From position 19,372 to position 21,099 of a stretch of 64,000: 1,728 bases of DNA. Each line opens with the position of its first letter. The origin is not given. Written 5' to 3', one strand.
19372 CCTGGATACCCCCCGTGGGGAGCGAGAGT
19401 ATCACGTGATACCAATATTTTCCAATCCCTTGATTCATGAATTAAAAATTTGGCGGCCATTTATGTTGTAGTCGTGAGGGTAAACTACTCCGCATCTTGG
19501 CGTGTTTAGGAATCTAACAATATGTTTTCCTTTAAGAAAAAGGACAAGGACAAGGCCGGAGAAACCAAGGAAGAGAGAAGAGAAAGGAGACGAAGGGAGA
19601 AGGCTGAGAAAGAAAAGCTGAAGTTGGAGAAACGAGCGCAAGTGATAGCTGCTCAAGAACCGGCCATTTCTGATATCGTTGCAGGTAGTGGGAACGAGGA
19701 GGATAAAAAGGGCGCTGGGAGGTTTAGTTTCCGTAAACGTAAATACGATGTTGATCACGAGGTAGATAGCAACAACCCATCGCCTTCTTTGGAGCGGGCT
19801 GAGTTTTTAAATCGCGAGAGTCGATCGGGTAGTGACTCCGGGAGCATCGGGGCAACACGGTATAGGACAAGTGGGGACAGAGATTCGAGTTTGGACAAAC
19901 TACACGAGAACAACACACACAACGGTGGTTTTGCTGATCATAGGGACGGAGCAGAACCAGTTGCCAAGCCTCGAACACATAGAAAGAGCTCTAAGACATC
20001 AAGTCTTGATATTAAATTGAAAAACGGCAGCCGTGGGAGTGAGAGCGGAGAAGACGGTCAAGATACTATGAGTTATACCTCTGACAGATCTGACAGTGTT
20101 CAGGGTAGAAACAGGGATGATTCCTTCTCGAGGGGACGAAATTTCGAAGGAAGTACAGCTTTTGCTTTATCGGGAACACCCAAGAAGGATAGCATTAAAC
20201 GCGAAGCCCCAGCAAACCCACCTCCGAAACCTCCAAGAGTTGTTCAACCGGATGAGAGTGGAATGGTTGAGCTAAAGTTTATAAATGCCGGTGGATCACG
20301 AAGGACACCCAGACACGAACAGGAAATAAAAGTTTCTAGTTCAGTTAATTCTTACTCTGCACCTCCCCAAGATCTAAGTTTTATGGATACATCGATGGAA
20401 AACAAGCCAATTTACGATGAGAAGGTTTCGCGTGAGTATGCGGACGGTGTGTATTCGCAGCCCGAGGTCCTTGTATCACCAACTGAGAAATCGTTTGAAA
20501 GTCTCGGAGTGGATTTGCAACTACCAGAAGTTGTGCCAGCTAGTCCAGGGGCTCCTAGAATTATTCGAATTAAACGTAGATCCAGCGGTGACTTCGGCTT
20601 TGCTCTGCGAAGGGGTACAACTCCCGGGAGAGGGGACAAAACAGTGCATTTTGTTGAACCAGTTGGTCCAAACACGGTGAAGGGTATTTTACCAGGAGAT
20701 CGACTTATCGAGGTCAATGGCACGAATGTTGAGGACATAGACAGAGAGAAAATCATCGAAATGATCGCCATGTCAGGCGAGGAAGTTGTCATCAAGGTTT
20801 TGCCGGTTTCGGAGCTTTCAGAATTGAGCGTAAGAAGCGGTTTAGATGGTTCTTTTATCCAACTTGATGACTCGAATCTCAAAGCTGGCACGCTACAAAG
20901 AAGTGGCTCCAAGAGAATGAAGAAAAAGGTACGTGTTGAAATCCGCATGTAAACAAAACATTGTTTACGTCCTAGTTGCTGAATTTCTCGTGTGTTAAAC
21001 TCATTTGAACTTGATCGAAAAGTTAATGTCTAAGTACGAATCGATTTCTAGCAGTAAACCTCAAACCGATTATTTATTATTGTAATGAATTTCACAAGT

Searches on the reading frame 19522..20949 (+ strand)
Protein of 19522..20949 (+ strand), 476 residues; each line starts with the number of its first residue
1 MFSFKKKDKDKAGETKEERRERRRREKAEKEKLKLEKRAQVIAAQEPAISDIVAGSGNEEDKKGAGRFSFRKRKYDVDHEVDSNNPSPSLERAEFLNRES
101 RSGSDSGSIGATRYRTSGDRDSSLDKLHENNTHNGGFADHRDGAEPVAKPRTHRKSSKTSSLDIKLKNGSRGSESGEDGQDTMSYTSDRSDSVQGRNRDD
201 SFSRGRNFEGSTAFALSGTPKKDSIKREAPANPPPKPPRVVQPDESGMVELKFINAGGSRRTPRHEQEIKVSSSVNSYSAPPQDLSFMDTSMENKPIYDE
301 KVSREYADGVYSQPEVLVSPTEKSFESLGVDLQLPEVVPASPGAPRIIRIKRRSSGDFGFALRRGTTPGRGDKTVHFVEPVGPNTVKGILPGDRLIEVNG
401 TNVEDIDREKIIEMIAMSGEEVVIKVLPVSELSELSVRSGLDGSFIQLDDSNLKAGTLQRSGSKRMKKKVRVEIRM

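Call 9: find_homologous_proteins(query=window:19522-20949:+, max_evalue=1e-10)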
Query window:19522-20949:+ (476 aa): 296 proteins with E <= 1e-10 among 8000 candidates; the best 120 are listed.
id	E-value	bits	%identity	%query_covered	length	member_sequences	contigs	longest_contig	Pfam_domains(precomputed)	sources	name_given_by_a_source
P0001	4.3e-137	477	54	100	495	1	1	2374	PF17820.8,PF00595.30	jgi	jgi:myosin-18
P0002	1.2e-134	469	55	99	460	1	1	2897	PF17820.8,PF00595.30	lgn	-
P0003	1.1e-133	465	55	93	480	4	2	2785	PF17820.8,PF00595.30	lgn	-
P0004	1.3e-131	458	55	99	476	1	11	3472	PF17820.8,PF00595.30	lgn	-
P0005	9.3e-131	456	52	93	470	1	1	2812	PF17820.8,PF00595.30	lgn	-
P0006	1.7e-126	442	52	100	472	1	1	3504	PF00595.30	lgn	-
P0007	1.6e-98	349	45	90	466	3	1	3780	PF17820.8,PF00595.30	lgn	-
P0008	2.1e-97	346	44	100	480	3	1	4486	PF17820.8,PF00595.30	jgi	-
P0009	8.8e-97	344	43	100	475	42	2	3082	PF17820.8,PF00595.30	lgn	-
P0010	8.9e-97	344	43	90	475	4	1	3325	PF17820.8,PF00595.30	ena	-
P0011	8.0e-96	341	45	90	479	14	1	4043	PF17820.8,PF00595.30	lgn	-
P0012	2.3e-95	339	45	89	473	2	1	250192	PF17820.8,PF00595.30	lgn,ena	-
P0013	3.8e-94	335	45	89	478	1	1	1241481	PF17820.8,PF00595.30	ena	-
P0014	1.3e-93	333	44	100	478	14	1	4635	PF17820.8,PF00595.30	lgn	-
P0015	1.6e-91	326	45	100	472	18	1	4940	PF17820.8,PF00595.30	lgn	-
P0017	1.0e-89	320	46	100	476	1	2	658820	PF17820.8,PF00595.30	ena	-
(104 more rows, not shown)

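Call 10: find_encoding_contigs(protein=P0001, flank=3000, max_places=3)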
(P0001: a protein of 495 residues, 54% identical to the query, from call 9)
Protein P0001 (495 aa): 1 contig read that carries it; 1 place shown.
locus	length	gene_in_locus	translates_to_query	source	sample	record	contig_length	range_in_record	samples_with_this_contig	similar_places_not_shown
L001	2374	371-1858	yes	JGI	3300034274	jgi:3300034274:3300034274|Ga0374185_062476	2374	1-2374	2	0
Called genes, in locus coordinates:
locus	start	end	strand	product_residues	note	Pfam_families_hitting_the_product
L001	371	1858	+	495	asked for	PF00595:PDZ, PF17820:PDZ_6 (weak)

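Call 11: find_encoding_contigs(protein=P0017, flank=10000, max_places=3)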
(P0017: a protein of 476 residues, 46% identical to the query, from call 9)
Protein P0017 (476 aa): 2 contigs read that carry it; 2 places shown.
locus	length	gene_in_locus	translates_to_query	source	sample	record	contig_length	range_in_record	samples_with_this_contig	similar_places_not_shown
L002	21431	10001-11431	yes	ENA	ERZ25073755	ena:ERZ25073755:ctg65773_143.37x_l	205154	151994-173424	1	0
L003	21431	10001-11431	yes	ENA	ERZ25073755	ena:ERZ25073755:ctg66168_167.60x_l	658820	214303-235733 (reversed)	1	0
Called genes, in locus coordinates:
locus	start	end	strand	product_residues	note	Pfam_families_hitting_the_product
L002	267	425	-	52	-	-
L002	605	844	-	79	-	-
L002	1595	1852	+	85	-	-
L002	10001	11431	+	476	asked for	PF00595:PDZ, PF17820:PDZ_6 (weak)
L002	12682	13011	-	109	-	-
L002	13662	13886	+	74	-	PF24556:SH3_Myosin-XVIIIa (weak)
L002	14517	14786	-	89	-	-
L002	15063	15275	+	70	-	PF00063:Myosin_head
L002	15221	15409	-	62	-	-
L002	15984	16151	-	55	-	-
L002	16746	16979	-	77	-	-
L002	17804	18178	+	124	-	-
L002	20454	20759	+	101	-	PF00063:Myosin_head (faint)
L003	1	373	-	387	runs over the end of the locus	PF04791:LMBR1 (weak)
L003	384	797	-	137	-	-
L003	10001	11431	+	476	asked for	PF00595:PDZ, PF17820:PDZ_6 (weak)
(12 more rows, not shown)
